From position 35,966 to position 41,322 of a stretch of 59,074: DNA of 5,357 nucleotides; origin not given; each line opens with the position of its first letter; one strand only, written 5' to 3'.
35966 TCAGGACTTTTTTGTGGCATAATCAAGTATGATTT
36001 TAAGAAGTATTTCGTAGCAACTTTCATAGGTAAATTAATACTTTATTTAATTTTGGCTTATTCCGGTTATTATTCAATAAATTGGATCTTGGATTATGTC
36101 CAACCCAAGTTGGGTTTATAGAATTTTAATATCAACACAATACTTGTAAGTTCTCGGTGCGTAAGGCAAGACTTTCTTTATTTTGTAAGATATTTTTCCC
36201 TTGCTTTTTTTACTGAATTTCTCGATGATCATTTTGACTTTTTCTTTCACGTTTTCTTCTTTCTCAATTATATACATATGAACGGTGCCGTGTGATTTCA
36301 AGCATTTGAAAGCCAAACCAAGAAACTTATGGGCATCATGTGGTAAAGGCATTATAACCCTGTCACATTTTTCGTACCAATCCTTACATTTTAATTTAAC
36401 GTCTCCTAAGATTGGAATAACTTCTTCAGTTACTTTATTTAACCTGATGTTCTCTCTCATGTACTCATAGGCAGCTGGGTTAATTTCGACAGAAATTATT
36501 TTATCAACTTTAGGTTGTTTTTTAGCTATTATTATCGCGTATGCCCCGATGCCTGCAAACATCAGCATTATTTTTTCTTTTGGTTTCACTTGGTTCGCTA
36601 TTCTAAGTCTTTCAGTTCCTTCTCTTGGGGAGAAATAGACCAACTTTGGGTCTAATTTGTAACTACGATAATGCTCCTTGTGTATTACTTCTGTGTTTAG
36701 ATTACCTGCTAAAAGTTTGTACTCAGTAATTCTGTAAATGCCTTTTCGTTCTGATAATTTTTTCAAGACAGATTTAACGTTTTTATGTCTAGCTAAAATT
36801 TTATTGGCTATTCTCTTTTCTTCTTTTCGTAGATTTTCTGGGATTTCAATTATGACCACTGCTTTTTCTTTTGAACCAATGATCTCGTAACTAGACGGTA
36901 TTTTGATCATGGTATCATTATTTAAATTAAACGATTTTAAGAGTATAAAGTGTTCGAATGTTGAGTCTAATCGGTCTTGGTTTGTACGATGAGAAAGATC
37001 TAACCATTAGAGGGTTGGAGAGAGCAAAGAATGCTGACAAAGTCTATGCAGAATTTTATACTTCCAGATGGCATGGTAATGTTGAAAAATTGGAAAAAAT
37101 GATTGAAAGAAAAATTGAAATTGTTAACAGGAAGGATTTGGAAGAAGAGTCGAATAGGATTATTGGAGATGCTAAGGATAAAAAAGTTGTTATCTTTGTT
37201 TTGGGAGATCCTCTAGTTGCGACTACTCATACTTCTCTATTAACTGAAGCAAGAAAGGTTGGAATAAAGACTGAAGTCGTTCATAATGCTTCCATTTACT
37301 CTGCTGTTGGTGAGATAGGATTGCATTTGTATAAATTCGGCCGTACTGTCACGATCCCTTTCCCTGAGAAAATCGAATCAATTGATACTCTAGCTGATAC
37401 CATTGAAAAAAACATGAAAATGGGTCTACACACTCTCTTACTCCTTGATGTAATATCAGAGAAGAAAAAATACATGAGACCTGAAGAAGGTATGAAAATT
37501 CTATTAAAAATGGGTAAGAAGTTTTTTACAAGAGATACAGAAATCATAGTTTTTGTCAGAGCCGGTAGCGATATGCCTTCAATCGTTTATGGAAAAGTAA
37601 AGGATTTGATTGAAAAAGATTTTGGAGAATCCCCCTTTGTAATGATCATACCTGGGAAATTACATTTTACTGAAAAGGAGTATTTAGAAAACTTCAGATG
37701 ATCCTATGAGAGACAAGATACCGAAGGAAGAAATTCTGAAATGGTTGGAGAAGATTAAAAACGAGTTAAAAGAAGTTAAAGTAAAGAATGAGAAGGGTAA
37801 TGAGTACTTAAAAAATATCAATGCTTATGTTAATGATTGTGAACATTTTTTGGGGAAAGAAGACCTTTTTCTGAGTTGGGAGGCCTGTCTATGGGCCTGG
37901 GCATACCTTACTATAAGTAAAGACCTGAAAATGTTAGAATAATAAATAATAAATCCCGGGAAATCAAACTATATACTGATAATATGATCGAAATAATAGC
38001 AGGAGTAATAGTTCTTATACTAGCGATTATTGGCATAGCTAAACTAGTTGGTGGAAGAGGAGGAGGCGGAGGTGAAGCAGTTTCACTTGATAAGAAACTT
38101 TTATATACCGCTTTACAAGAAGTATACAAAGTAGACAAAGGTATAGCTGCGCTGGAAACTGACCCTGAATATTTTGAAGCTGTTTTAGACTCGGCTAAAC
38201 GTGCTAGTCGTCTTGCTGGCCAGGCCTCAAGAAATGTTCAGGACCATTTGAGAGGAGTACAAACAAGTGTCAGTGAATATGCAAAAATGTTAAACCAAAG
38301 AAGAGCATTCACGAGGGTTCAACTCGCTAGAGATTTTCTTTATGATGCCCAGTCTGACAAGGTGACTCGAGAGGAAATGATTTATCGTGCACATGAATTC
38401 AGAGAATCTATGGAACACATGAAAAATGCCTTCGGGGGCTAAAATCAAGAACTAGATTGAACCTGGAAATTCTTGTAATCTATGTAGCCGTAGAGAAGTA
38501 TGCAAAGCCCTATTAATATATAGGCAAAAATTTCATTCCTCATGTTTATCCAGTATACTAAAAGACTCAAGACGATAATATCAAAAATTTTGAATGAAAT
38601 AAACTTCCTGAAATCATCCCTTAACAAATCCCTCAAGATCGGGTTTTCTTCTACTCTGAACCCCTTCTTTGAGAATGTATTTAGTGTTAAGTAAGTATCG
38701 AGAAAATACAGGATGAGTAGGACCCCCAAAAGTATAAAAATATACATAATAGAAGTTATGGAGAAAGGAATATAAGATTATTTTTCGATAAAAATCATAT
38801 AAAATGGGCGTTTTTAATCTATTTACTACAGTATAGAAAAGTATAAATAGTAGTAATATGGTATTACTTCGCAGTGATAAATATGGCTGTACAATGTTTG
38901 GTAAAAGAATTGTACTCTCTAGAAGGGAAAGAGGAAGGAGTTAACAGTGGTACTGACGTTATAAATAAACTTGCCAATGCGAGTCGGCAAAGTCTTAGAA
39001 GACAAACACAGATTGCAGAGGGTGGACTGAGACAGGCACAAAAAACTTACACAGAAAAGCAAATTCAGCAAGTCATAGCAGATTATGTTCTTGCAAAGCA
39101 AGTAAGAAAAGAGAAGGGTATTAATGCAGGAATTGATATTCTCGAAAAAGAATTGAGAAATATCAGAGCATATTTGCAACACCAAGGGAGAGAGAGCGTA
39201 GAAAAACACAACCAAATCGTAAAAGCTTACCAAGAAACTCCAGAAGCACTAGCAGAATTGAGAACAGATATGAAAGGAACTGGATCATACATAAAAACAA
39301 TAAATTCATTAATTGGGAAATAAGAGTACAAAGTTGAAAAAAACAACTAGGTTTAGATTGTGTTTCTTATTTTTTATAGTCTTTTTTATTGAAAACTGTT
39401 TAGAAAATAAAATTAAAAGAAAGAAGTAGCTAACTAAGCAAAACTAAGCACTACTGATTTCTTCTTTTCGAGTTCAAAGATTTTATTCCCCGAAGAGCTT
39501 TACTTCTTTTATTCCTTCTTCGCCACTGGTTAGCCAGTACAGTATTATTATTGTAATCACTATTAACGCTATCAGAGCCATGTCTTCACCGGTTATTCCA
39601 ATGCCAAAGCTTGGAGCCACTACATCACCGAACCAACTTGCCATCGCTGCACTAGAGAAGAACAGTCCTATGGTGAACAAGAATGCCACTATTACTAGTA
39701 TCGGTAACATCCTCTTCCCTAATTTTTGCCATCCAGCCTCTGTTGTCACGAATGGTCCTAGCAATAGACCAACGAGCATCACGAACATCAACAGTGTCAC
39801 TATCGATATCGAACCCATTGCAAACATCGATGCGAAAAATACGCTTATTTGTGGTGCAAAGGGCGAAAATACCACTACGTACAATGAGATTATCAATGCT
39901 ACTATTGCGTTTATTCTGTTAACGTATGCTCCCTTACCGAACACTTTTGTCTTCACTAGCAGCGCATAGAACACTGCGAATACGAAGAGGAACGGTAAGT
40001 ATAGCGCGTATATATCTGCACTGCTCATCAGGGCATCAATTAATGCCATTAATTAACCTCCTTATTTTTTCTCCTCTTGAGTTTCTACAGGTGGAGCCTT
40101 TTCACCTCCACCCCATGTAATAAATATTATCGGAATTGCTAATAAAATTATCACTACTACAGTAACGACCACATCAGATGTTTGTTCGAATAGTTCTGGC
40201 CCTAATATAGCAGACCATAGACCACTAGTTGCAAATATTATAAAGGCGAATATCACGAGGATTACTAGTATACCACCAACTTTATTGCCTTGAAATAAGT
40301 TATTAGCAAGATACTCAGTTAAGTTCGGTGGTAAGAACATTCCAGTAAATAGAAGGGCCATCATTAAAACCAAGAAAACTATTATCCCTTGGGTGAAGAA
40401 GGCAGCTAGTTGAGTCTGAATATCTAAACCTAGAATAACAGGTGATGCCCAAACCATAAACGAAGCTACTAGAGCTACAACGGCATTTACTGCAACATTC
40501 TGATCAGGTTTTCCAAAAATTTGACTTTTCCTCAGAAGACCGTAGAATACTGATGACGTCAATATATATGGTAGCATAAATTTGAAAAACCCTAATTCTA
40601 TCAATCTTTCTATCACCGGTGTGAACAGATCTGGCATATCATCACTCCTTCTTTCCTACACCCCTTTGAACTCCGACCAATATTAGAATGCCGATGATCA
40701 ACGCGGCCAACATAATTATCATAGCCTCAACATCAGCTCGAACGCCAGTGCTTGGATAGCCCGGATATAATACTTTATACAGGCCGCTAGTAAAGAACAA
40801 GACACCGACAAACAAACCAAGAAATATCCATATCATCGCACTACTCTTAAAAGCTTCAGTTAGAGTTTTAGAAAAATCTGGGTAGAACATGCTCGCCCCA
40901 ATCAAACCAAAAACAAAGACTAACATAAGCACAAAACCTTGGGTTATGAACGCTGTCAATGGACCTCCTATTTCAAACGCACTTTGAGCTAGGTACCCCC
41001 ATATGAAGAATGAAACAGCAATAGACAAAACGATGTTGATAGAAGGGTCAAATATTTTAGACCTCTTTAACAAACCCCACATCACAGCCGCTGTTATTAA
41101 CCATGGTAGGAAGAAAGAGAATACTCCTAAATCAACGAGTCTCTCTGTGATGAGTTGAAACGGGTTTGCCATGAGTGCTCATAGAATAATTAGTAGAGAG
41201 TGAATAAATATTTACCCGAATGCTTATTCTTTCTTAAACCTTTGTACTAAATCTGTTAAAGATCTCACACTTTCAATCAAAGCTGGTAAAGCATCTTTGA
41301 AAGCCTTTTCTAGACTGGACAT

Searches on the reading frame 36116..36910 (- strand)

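Call 11: search_protein_families(library=pfam, max_evalue=0.01, proteins=[window:36116-36910:-])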
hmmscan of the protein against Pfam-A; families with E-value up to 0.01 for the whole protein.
window:36116-36910:- (264 aa): 7 families
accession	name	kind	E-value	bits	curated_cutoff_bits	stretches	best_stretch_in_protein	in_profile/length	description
PF02475.24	TRM5-TYW2_MTfase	-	1e-44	152.8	28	1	76-237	2-160/164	TRM5/TYW2 methyltransferase domain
PF25133.1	TYW2_N_2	-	9.8e-13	48.5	27.7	1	3-70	16-77/79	TYW2 N-terminal domain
PF02005.22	TRM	-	2.9e-05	23.9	27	1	110-208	49-147/376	N2,N2-dimethylguanosine tRNA methyltransferase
PF05175.20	MTS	-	6.3e-05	23.1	23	1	110-233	31-158/170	Methyltransferase small domain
PF09445.16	Methyltransf_15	-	0.00039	20.5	22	1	113-185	3-75/165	RNA cap guanine-N2 methyltransferase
PF13847.12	Methyltransf_31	-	0.0015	18.7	27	1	117-226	10-123/145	Methyltransferase domain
PF06325.19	PrmA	-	0.0028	17.6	22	1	106-227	157-275/296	Ribosomal protein L11 methyltransferase (PrmA)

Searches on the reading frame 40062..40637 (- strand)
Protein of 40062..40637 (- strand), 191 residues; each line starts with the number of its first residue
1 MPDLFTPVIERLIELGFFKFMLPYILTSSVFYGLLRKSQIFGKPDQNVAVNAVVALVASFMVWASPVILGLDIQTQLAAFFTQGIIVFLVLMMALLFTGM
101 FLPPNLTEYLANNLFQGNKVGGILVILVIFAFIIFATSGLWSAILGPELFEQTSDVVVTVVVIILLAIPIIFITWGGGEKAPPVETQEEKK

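Call 11: search_protein_families(library=pfam, max_evalue=0.01, proteins=[window:40062-40637:-])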
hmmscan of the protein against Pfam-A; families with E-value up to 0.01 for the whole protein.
window:40062-40637:- (191 aa): 0 families

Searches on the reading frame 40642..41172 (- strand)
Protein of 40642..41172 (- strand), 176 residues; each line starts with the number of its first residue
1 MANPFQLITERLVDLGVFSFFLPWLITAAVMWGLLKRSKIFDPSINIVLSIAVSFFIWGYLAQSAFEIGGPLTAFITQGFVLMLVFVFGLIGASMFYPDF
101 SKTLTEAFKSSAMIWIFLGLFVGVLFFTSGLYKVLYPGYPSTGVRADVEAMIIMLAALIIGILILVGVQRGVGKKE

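Call 7: search_protein_families(library=pfam, max_evalue=0.1, proteins=[window:40642-41172:-])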
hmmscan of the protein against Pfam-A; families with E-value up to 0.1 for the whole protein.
window:40642-41172:- (176 aa): 0 families
